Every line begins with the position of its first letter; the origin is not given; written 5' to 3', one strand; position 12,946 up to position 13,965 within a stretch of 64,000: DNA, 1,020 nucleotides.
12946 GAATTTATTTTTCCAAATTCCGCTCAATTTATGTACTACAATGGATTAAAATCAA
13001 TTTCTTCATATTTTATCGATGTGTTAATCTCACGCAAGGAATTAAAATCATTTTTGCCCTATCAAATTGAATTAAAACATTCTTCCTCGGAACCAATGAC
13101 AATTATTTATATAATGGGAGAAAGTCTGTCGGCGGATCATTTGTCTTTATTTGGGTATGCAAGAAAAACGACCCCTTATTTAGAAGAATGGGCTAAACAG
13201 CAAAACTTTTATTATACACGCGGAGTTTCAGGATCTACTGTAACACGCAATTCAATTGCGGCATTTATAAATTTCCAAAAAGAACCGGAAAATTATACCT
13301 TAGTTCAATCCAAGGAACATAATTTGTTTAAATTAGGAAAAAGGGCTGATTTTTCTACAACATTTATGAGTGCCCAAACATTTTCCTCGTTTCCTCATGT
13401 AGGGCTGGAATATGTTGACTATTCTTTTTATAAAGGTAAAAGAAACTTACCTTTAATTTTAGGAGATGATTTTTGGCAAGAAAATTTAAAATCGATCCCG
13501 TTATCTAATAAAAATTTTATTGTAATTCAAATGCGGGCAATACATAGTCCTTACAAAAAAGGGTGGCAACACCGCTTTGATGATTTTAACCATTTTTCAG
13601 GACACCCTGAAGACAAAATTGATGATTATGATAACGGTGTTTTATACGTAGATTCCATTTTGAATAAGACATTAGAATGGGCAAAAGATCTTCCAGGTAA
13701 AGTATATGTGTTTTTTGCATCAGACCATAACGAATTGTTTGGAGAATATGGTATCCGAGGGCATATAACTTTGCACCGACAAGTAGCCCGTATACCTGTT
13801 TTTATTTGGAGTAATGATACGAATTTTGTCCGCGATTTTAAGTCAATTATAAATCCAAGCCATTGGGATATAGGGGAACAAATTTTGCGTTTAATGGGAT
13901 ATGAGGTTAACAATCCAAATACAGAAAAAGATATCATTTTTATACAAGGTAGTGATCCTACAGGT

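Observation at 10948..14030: Islet cargo: orphan PreA-type DPD subunit and an EptA/MCR-like PEtN transferase with Ser at the nucleophile position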

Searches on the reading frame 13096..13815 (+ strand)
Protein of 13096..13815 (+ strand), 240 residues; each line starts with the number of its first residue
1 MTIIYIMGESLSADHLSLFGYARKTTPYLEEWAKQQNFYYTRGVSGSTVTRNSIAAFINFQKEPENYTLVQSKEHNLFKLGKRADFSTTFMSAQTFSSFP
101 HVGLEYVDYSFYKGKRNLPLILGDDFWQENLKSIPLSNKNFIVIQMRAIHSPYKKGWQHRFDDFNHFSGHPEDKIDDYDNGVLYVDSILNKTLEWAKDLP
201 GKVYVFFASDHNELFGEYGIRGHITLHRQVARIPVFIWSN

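Call 65: search_solved_structures(query=window:13096-13815:+, max_evalue=0.01, show_alignments=5)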
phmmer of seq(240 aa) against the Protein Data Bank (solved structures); distinct sequences matched with E-value up to 0.01: 17.
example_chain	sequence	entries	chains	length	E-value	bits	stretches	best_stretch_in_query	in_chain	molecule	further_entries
6a7w_A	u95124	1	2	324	6e-10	42.3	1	172-240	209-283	Putative integral membrane protein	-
5mx9_A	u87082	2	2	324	6e-10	42.3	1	172-240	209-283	Phosphatidylethanolamine transferase Mcr-2 | Putative integral membrane protein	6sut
4tn0_A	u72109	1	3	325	1.3e-09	41.1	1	3-240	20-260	UPF0141 protein yjdB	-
6li5_A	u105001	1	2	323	4.5e-08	36.1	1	3-239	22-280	Probable phosphatidylethanolamine transferase Mcr-1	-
5grr_A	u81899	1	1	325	4.6e-08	36.1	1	3-239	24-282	Probable phosphatidylethanolamine transferase Mcr-1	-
5lrm_A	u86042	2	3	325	4.6e-08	36.1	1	3-239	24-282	phosphatidylethanolamine transferase Mcr-1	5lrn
5zjv_A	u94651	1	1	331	4.9e-08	36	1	3-239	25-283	Probable phosphatidylethanolamine transferase Mcr-1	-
5ylc_A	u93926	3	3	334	5e-08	36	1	3-239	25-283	Probable phosphatidylethanolamine transferase Mcr-1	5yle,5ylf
6li4_A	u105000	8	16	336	5.1e-08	35.9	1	3-239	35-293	Probable phosphatidylethanolamine transferase Mcr-1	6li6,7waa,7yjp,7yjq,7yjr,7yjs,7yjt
5k4p_A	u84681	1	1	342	5.3e-08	35.9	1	3-239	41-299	Probable phosphatidylethanolamine transferase Mcr-1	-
5gov_B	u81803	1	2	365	6.5e-08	35.6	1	3-239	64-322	Probable phosphatidylethanolamine transferase Mcr-1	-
4kav_A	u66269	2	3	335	6.5e-08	35.6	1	175-226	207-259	YhbX/YhjW/YijP/YjdB family protein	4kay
5fgn_A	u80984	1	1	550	2.3e-07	33.8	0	175-226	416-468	lipooligosaccharide phosphoethanolamine transferase A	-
9nww_B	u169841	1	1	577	2.4e-07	33.7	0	172-239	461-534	Probable phosphatidylethanolamine transferase Mcr-1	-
6bne_A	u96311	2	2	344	2.5e-07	33.7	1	173-223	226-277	Phosphoethanolamine transferase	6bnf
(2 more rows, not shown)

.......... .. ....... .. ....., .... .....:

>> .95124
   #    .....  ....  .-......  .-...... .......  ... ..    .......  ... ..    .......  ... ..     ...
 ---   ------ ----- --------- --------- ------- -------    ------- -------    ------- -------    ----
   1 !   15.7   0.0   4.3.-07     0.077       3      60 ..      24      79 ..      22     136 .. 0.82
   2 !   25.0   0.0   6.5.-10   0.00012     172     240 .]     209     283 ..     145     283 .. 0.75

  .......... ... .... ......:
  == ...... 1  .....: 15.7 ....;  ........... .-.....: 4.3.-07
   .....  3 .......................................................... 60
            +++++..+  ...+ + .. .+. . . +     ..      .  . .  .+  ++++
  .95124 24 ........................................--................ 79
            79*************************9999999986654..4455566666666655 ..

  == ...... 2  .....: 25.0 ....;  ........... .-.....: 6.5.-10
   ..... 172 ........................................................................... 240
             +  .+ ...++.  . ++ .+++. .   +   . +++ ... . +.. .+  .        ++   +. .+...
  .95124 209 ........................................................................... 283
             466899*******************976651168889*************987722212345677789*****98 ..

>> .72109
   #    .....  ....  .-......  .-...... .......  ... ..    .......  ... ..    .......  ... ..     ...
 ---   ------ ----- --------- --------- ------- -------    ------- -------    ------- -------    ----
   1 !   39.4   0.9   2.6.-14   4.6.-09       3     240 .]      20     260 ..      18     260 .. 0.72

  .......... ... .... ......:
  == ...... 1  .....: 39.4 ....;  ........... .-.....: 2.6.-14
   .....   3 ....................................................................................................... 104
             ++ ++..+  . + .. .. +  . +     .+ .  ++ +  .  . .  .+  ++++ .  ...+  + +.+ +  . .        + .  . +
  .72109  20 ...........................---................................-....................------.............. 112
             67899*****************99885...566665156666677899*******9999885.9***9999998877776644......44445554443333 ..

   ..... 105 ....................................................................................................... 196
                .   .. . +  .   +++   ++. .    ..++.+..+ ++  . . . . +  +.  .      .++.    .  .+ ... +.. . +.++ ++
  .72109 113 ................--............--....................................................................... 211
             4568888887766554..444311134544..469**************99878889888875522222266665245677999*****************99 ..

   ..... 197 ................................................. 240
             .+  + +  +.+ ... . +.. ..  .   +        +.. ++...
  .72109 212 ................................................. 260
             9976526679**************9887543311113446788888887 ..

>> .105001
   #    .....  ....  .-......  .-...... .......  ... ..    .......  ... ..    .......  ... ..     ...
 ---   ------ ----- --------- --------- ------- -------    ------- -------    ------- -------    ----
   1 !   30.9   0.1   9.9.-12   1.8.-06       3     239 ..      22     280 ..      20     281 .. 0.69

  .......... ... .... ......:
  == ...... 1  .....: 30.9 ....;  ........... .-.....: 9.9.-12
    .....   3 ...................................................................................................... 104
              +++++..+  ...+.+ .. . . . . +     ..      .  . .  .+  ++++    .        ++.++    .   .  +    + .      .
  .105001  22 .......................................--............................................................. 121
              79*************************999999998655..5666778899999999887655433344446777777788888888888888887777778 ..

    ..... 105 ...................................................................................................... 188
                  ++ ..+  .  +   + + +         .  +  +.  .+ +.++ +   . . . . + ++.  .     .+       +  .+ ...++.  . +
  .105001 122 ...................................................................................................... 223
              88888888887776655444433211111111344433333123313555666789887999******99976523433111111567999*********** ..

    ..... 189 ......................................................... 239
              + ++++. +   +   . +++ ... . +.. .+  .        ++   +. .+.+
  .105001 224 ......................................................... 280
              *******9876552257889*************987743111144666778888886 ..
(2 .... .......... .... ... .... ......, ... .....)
